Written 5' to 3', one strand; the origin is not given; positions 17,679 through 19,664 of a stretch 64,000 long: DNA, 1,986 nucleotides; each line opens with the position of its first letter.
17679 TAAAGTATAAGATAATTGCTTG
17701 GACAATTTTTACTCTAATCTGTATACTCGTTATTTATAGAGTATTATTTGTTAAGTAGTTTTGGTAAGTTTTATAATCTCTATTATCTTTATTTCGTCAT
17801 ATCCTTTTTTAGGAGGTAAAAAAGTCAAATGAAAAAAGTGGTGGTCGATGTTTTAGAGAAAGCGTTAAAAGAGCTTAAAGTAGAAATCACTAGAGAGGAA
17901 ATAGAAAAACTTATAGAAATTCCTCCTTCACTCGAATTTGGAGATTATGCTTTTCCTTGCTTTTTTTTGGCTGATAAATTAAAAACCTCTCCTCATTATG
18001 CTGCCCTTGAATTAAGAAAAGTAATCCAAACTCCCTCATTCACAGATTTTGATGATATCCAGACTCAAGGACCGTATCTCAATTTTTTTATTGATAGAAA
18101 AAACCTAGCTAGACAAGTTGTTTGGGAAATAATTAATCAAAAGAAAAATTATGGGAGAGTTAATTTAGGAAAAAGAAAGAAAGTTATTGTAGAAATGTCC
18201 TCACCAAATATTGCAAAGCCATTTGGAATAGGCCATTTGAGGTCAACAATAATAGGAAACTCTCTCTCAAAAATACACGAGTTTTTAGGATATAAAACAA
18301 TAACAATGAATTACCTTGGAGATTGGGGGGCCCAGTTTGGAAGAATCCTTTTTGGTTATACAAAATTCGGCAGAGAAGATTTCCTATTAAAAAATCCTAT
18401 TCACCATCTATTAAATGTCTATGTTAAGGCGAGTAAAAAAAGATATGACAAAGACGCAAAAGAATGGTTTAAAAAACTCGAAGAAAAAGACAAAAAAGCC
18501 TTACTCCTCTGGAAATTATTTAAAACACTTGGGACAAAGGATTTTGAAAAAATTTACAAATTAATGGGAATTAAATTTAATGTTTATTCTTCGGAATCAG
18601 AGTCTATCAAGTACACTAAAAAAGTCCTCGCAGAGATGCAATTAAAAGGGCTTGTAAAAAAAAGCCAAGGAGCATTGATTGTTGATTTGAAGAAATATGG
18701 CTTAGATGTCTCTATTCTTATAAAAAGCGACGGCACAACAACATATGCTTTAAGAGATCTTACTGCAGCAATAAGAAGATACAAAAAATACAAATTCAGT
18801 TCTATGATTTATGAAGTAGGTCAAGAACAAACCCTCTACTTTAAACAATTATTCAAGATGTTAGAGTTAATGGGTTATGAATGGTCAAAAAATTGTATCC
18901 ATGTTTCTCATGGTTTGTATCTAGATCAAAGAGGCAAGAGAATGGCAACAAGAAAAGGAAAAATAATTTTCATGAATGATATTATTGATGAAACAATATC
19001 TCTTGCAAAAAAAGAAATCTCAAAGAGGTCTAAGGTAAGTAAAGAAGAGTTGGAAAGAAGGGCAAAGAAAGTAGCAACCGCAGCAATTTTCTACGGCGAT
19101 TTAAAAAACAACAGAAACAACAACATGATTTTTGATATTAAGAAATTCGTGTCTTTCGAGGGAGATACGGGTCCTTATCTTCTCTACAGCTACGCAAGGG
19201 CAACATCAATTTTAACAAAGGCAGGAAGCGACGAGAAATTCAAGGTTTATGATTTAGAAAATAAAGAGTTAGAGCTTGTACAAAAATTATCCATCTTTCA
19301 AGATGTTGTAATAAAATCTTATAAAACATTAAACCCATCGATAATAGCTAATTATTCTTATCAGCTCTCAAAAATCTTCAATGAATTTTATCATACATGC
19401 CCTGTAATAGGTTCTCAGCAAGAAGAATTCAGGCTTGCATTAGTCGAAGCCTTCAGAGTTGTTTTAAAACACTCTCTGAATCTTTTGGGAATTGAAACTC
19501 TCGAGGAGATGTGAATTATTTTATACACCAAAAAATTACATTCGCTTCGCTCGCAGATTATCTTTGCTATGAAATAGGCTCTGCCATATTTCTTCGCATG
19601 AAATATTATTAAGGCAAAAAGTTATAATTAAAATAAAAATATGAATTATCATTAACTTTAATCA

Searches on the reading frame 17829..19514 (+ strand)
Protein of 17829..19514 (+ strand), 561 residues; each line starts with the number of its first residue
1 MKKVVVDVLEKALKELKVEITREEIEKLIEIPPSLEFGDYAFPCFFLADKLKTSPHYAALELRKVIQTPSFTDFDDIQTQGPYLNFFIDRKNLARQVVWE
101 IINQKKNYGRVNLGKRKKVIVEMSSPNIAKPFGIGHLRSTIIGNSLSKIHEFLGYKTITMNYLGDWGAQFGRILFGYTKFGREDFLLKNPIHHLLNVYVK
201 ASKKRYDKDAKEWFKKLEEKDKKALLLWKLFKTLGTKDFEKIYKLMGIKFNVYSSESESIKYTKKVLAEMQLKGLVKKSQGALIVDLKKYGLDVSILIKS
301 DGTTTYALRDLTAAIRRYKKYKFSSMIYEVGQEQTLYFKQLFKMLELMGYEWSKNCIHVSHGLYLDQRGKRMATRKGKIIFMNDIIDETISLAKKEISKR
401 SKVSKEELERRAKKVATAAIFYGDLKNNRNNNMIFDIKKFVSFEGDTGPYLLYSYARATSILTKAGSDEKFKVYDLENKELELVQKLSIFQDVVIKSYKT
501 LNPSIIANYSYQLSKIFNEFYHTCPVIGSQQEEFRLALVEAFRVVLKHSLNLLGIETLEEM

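Call 29: search_protein_families(library=pfam, proteins=[window:17829-19514:+], max_evalue=0.00001)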
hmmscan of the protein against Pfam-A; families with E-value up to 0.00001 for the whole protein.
window:17829-19514:+ (561 aa): 3 families
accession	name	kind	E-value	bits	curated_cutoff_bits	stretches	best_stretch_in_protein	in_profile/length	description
PF00750.26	tRNA-synt_1d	-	1.6e-82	277.7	23.3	1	100-436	4-348/349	tRNA synthetases class I (R), catalytic domain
PF05746.21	DALR_1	-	4.2e-29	101.4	22.3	1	451-561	1-117/117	DALR anticodon binding domain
PF03485.21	Arg_tRNA_synt_N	-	1e-12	48.9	21.5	1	7-88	5-85/85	Arginyl tRNA synthetase N terminal domain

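Call 47: find_homologous_proteins(query=window:17829-19514:+, max_evalue=1e-30)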
Query window:17829-19514:+ (561 aa): 7973 proteins with E <= 1e-30 among 8000 candidates; the best 120 are listed.
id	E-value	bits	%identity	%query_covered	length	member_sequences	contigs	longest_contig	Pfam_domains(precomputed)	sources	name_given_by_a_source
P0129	0.0e+0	1238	100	100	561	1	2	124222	PF05746.22,PF00750.26,PF03485.22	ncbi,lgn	-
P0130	5.6e-264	895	69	100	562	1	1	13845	PF05746.22,PF00750.26,PF03485.22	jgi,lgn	jgi:arginyl-tRNA synthetase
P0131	6.8e-258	875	67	100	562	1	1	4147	PF05746.22,PF00750.26,PF03485.22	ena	-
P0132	6.7e-254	861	67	100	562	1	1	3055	PF05746.22,PF00750.26,PF03485.22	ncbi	-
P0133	1.3e-253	861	67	100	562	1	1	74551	PF05746.22,PF00750.26,PF03485.22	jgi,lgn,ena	-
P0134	6.7e-253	858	66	100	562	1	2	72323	PF05746.22,PF00750.26,PF03485.22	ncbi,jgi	-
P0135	3.4e-252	856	67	100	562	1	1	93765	PF05746.22,PF00750.26,PF03485.22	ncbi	ncbi:MAG: arginine--tRNA ligase [archaeon]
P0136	6.3e-251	852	67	100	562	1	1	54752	PF05746.22,PF00750.26,PF03485.22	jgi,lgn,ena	-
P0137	8.9e-251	851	66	100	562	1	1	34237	PF05746.22,PF00750.26,PF03485.22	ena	-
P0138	5.3e-250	849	67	100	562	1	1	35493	PF05746.22,PF00750.26,PF03485.22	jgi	jgi:arginyl-tRNA synthetase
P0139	9.8e-250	848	66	100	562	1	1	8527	PF05746.22,PF00750.26,PF03485.22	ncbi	-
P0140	1.3e-249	847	67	100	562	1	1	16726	PF05746.22,PF00750.26,PF03485.22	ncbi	-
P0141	2.0e-248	843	66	94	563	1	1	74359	PF05746.22,PF00750.26,PF03485.22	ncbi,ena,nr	ncbi:arginine--tRNA ligase [Candidatus Pacearchaeota archaeon]|nr:arginine--tRNA ligase [Candidatus 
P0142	4.0e-248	842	66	100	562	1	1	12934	PF05746.22,PF00750.26,PF03485.22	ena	-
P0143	2.3e-247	840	66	100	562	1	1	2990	PF05746.22,PF00750.26,PF03485.22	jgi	-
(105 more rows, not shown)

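Call 51: find_encoding_contigs(protein=P0129, flank=1000, max_places=3)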
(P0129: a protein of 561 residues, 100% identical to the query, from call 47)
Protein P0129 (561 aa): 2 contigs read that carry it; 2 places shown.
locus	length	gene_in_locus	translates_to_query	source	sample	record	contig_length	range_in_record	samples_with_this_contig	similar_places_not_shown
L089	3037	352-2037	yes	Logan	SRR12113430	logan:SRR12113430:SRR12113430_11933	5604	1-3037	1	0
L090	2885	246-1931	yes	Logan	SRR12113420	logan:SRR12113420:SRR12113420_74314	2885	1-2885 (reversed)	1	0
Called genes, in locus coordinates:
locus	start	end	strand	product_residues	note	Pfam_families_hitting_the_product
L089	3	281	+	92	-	?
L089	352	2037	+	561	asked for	PF03485:Arg_tRNA_synt_N, PF00750:tRNA-synt_1d, PF05746:DALR_1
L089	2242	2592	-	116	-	-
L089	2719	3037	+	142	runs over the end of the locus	-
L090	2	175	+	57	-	?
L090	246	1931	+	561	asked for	PF03485:Arg_tRNA_synt_N, PF00750:tRNA-synt_1d, PF05746:DALR_1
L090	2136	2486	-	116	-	-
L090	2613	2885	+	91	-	?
